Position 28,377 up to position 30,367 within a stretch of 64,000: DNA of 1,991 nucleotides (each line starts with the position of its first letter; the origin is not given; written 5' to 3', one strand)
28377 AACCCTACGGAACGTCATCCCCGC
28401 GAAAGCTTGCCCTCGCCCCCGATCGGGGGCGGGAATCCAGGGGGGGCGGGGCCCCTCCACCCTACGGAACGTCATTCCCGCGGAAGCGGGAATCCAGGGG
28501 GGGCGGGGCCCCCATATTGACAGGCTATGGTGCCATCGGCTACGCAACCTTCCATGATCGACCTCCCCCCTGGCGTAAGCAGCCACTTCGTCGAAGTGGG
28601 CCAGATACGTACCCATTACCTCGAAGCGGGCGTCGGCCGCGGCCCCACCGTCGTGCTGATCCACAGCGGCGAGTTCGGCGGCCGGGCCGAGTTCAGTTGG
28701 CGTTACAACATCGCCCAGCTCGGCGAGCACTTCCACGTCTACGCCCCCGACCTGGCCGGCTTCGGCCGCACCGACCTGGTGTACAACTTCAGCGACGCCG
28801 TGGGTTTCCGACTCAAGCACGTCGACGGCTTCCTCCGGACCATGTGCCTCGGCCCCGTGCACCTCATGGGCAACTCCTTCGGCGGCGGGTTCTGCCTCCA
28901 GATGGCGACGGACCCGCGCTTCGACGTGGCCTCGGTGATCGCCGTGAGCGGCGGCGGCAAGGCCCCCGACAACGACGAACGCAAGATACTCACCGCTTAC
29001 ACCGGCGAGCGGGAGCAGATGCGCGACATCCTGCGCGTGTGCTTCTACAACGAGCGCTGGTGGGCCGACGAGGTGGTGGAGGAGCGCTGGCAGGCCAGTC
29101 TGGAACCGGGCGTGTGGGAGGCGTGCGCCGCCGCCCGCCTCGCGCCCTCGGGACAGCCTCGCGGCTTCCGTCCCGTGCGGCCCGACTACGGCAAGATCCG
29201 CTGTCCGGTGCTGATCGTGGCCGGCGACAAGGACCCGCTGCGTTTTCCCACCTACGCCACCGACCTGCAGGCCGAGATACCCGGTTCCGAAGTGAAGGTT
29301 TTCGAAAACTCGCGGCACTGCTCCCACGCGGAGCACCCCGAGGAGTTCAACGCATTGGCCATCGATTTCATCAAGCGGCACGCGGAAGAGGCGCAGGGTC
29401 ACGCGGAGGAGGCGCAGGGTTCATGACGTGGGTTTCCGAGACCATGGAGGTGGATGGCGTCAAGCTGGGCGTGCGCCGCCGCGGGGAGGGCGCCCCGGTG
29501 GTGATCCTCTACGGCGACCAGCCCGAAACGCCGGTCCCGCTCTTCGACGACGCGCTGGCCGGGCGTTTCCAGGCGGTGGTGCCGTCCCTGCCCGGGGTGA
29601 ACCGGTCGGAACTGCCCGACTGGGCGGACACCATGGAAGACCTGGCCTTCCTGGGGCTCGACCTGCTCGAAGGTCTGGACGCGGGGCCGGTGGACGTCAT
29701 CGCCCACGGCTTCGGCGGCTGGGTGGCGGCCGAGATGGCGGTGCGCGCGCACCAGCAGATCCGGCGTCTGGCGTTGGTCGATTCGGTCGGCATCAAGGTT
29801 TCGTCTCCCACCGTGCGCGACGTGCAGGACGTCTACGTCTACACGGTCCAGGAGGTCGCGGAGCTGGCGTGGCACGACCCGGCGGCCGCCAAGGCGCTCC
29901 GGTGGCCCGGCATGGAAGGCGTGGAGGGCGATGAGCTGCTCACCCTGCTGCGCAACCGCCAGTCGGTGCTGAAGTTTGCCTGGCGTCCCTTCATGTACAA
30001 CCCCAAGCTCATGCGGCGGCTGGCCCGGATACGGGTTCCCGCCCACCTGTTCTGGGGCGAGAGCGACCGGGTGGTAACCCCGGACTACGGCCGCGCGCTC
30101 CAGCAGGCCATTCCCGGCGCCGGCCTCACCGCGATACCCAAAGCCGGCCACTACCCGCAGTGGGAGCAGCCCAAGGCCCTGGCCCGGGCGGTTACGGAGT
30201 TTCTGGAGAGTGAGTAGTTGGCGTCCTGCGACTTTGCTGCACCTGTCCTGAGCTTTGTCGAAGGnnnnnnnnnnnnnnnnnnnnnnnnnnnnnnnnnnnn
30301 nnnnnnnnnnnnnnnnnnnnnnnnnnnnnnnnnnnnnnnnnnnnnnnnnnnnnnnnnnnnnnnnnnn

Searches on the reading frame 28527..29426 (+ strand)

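Call 5: search_protein_families(library=pfam, proteins=[window:28527-29426:+])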
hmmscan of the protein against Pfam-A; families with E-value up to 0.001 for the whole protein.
window:28527-29426:+ (299 aa): 3 families
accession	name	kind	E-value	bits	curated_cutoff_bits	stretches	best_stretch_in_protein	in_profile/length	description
PF12697.13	Abhydrolase_6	-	3.7e-24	87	26.3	1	42-276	1-216/217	Alpha/beta hydrolase family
PF00561.26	Abhydrolase_1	-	6.1e-17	62.5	25.8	2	42-151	2-113/245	alpha/beta hydrolase fold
PF12146.15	Hydrolase_4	-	6.8e-09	35.8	27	0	52-143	12-110/239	Serine aminopeptidase, S33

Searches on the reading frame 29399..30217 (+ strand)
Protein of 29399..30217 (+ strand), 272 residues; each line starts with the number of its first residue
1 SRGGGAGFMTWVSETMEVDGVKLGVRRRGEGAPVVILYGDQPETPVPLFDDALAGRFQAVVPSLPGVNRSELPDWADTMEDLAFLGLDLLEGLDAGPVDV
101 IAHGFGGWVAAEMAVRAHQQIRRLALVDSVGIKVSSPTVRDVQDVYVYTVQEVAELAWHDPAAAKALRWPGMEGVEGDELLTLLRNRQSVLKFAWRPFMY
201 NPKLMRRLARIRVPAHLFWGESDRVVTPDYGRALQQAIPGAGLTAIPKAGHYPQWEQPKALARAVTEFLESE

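Call 5: search_protein_families(library=pfam, proteins=[window:29399-30217:+])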
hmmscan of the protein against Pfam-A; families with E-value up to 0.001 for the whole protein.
window:29399-30217:+ (272 aa): 3 families
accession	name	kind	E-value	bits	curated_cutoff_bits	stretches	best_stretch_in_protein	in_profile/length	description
PF12697.13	Abhydrolase_6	-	2.5e-18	68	26.3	1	48-264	19-217/217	Alpha/beta hydrolase family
PF00561.26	Abhydrolase_1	-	6.5e-15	55.9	25.8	2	206-258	193-245/245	alpha/beta hydrolase fold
PF12146.15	Hydrolase_4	-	6.3e-07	29.4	27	1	69-251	49-232/239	Serine aminopeptidase, S33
